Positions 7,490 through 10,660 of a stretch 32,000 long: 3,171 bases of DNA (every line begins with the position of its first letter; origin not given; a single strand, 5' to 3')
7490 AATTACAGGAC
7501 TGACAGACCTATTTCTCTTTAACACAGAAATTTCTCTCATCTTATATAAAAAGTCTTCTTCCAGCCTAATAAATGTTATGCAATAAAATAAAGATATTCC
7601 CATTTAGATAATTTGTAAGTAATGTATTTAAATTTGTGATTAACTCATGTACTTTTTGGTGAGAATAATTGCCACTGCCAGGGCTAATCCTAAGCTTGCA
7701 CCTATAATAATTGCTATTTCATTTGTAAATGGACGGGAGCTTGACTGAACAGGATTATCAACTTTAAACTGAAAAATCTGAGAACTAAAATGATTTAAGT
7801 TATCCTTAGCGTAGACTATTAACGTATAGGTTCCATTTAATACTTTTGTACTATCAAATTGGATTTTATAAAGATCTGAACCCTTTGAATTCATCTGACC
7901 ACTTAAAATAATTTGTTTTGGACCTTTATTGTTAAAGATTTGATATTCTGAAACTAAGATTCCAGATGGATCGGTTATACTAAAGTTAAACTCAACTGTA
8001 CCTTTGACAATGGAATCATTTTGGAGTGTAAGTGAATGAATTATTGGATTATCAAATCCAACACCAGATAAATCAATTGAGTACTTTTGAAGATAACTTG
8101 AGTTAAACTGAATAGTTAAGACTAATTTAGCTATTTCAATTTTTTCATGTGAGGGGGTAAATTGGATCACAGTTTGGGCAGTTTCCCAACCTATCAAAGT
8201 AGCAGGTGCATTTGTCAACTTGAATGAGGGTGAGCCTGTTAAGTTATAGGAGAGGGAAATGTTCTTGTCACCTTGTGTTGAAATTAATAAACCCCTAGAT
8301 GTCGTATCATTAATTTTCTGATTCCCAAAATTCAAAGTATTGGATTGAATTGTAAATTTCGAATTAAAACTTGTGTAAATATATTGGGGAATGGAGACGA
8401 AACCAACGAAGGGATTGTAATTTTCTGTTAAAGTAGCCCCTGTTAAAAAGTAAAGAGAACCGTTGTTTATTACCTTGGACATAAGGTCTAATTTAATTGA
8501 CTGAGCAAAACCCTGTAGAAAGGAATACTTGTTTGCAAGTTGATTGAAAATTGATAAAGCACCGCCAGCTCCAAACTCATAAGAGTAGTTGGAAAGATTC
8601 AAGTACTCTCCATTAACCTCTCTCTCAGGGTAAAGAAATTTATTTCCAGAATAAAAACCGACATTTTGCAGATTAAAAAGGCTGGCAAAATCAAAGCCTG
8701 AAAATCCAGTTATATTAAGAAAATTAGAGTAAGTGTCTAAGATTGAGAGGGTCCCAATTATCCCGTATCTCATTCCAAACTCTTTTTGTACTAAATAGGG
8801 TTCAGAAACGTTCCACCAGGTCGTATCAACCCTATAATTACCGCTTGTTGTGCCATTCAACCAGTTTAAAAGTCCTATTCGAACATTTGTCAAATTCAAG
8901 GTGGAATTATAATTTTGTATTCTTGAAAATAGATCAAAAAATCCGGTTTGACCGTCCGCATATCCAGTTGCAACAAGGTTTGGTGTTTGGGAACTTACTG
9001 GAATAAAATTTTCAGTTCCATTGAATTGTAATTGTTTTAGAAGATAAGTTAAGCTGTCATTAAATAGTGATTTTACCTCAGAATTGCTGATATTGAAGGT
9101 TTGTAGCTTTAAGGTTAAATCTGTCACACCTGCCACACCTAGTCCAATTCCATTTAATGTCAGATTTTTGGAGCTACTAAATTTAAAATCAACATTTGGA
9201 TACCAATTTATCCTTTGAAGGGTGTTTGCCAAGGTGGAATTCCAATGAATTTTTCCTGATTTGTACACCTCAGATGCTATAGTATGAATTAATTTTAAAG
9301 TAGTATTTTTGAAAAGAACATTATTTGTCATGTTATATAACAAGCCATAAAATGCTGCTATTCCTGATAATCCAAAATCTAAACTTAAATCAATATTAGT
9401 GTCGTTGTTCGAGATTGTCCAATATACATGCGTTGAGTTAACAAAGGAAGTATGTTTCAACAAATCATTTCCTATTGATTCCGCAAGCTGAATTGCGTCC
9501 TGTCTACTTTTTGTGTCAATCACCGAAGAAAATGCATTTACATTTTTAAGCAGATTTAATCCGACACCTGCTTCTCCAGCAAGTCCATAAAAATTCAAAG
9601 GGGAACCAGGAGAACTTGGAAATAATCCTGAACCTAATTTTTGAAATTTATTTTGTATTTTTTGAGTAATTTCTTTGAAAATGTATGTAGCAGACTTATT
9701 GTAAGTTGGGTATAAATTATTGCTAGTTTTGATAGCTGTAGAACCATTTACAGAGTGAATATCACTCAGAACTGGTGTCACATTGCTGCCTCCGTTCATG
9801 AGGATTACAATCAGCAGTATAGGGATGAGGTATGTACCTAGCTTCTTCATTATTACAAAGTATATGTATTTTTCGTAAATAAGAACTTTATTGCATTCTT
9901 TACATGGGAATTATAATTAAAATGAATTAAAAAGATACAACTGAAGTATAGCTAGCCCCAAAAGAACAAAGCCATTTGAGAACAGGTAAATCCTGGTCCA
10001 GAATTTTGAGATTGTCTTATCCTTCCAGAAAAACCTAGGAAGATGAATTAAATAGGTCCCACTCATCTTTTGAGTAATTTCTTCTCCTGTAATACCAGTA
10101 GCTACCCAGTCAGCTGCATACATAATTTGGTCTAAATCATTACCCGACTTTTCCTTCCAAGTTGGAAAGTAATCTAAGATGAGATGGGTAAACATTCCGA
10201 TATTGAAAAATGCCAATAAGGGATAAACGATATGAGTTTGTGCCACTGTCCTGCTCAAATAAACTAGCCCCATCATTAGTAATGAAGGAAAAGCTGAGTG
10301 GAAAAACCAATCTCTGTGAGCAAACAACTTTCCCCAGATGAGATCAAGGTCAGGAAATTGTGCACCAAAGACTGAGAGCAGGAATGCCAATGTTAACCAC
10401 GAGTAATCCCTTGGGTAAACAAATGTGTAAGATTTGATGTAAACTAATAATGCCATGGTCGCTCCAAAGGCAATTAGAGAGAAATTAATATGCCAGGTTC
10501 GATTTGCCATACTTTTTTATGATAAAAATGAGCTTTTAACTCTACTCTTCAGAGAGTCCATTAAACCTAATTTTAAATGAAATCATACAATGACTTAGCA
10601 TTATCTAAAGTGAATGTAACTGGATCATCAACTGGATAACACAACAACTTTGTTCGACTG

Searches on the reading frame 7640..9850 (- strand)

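Call 58: search_protein_families(library=pfam, proteins=[window:7640-9850:-], max_evalue=0.001)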
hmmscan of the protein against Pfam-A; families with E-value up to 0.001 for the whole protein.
window:7640-9850:- (736 aa): 1 family
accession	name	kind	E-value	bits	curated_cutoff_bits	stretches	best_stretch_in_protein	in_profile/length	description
PF22073.2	Cep192_D4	-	1.3e-06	29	35.5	1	502-598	7-111/112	Cep192 domain 4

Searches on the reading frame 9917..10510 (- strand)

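Call 58: search_protein_families(library=pfam, proteins=[window:9917-10510:-], max_evalue=0.001)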
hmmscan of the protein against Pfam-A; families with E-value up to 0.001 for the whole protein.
window:9917-10510:- (197 aa): 1 family
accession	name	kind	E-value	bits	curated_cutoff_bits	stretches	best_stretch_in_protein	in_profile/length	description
PF04307.19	YdjM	-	4e-06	26.9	29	1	13-117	7-110/176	YdjM inner membrane protein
